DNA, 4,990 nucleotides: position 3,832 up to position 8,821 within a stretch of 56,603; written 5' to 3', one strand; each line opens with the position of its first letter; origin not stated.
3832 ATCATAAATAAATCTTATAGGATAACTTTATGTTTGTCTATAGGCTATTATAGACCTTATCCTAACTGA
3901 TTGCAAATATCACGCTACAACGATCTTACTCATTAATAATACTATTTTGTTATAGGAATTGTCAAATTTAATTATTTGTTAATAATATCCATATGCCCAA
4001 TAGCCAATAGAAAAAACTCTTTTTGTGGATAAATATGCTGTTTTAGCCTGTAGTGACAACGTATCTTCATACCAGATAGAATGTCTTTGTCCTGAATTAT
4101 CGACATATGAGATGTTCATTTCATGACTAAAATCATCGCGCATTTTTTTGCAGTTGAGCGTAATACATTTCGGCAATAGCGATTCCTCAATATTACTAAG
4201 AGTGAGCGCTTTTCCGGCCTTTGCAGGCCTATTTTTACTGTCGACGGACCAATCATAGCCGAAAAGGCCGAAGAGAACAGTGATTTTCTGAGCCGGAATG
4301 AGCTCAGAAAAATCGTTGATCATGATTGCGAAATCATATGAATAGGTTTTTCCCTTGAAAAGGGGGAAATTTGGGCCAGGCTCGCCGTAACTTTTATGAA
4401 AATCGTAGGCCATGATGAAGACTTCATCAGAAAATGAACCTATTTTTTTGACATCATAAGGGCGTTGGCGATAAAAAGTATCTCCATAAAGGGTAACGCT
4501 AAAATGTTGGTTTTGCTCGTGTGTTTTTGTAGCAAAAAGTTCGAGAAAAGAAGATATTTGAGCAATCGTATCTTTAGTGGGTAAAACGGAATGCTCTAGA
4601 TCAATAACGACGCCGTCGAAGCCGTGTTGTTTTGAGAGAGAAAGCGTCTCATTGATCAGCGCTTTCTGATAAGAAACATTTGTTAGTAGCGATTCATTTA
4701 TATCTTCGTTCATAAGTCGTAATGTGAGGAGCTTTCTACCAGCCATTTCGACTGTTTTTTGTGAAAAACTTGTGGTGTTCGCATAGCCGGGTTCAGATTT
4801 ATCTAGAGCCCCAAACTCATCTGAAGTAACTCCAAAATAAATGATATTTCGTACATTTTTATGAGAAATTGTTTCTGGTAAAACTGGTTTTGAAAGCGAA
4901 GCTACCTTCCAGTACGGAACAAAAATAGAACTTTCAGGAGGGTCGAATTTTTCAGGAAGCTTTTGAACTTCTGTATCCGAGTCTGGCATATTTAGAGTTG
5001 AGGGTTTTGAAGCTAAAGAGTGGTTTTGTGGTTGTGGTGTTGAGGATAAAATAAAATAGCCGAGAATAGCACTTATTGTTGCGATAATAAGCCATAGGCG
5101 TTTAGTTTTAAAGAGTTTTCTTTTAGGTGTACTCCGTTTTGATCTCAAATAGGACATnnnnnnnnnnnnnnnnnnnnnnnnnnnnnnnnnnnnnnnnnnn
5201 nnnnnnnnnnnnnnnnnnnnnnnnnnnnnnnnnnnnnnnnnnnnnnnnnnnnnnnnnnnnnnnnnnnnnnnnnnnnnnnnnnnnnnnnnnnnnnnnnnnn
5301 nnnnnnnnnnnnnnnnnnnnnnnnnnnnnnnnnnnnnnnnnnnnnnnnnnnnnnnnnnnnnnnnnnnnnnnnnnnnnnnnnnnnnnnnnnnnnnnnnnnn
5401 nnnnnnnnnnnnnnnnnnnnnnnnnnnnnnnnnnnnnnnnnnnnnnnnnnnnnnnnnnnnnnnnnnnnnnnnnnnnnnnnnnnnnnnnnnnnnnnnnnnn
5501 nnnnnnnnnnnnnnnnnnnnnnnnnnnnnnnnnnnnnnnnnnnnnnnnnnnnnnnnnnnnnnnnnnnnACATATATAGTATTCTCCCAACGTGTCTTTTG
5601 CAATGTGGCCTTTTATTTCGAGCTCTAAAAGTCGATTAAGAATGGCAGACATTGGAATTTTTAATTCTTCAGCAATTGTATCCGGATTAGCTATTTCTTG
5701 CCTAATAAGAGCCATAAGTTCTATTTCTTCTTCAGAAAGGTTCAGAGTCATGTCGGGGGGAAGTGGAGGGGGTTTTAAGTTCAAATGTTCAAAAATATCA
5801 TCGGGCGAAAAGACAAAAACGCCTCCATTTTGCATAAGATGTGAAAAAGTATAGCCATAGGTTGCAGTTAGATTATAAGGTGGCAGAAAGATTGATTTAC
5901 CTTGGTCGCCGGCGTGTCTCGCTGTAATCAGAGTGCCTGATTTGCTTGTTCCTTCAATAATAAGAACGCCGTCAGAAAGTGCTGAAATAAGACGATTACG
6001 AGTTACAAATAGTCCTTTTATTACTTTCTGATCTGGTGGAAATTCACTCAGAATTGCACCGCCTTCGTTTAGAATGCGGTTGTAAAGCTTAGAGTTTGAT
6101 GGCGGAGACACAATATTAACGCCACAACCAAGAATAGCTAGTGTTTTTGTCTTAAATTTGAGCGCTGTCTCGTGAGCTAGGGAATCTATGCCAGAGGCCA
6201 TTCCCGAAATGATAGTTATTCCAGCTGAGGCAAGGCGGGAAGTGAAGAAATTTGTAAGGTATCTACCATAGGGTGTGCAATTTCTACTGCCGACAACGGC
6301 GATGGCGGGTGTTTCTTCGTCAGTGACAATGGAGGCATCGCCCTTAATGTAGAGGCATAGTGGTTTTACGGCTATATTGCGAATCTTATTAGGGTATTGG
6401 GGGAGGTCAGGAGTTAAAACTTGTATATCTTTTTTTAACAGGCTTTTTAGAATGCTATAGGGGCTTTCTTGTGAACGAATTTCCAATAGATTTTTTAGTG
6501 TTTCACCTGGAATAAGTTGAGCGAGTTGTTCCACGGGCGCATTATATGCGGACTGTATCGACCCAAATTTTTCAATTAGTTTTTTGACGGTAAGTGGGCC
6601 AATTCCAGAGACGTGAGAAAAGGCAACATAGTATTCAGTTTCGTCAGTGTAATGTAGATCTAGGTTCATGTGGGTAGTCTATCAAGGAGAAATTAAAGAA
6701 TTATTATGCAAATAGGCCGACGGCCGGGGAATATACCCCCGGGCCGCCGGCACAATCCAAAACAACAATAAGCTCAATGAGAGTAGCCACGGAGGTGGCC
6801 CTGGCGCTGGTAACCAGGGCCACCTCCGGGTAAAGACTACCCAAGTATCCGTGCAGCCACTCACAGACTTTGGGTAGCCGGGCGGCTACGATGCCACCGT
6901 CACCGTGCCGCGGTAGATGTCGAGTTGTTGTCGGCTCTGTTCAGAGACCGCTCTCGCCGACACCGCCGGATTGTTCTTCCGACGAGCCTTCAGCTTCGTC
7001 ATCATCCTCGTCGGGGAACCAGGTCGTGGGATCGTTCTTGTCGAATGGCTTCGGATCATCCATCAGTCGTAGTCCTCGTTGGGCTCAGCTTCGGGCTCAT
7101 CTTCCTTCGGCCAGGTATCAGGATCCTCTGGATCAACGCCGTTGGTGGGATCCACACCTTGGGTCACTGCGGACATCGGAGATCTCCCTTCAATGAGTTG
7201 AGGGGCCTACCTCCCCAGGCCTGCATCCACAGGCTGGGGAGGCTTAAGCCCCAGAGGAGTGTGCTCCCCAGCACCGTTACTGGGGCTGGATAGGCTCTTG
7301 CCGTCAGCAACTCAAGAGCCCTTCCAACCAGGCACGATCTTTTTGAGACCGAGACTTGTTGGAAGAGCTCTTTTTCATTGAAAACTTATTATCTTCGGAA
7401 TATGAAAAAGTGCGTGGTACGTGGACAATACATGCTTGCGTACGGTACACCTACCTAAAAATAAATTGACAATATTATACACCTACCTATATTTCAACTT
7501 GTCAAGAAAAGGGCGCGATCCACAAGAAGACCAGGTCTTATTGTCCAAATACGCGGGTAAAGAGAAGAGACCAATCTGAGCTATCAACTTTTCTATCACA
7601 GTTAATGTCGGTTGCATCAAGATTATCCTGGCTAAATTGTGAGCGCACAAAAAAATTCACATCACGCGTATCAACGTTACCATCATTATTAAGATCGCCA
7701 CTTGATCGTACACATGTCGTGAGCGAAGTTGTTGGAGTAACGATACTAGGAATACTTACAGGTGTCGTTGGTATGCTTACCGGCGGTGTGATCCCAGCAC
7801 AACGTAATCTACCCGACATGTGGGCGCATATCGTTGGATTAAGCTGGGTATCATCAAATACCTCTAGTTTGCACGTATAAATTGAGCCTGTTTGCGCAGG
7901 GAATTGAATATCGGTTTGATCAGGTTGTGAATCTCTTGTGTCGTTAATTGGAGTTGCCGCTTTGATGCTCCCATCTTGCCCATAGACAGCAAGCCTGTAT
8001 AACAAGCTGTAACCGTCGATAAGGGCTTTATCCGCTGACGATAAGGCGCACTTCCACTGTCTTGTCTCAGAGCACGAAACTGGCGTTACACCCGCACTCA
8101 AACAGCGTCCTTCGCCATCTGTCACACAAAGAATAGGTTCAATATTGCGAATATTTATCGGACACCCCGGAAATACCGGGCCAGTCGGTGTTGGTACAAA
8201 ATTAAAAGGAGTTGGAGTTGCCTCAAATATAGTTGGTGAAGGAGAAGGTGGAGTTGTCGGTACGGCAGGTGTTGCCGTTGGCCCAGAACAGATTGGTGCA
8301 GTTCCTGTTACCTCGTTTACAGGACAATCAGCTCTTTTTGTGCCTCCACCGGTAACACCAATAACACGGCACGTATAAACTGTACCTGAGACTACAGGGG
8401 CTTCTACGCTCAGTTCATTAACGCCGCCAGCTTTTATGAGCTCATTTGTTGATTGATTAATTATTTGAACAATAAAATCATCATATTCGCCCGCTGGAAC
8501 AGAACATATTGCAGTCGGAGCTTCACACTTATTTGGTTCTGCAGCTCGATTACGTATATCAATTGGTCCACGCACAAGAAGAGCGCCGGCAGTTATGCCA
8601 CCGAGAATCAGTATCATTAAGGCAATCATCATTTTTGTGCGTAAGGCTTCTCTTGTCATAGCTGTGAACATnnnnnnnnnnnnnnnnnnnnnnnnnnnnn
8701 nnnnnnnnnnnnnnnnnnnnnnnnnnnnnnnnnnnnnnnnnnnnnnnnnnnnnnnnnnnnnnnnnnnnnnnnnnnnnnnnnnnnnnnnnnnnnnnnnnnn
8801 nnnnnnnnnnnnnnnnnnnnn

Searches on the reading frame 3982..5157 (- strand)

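Call 116: search_protein_families(library=pfam, proteins=[window:3982-5157:-], max_evalue=0.00001)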
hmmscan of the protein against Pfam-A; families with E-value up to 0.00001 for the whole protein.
window:3982-5157:- (392 aa): 1 family
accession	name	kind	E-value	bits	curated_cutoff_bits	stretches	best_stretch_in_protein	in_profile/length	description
PF00704.34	Glyco_hydro_18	-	1.5e-19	71.3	29.6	1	157-389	83-314/317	Glycosyl hydrolases family 18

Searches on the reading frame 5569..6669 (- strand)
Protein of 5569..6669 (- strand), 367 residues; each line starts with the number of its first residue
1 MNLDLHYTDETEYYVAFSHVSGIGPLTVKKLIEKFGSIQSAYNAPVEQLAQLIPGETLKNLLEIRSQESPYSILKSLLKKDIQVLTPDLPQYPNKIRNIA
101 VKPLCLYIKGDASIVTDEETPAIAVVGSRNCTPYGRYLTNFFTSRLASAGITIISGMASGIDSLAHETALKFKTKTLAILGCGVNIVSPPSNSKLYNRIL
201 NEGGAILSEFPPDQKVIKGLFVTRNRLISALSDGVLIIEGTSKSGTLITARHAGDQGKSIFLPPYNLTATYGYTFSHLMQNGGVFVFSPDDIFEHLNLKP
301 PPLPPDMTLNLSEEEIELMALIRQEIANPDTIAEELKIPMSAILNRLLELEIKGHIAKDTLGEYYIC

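Call 116: search_protein_families(library=pfam, proteins=[window:5569-6669:-], max_evalue=0.00001)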
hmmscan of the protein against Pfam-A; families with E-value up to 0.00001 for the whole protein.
window:5569-6669:- (367 aa): 2 families
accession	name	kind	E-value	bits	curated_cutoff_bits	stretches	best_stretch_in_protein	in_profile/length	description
PF02481.21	DNA_processg_A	-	3e-64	216.5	29.6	1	79-282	4-206/212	DNA recombination-mediator protein A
PF17782.7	DprA_WH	-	3.6e-08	33.7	22.9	1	308-357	7-56/61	DprA winged helix domain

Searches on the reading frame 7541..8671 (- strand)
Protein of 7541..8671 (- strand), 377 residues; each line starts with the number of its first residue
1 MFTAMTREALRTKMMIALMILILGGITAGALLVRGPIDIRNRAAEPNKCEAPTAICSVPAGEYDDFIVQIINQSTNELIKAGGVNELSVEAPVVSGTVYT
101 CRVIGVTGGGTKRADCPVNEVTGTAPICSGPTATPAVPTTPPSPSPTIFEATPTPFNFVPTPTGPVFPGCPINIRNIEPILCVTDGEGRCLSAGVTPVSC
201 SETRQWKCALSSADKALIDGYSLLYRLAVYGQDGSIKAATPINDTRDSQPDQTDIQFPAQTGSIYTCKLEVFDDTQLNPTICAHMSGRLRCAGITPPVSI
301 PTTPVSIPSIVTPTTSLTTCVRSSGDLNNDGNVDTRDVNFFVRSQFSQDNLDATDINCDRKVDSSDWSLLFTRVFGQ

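Call 116: search_protein_families(library=pfam, proteins=[window:7541-8671:-], max_evalue=0.00001)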
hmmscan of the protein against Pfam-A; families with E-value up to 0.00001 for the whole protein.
window:7541-8671:- (377 aa): 1 family
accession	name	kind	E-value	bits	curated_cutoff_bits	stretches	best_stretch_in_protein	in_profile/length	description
PF00404.24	Dockerin_1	-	5.5e-06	26.9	22.9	0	325-370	2-52/57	Dockerin type I domain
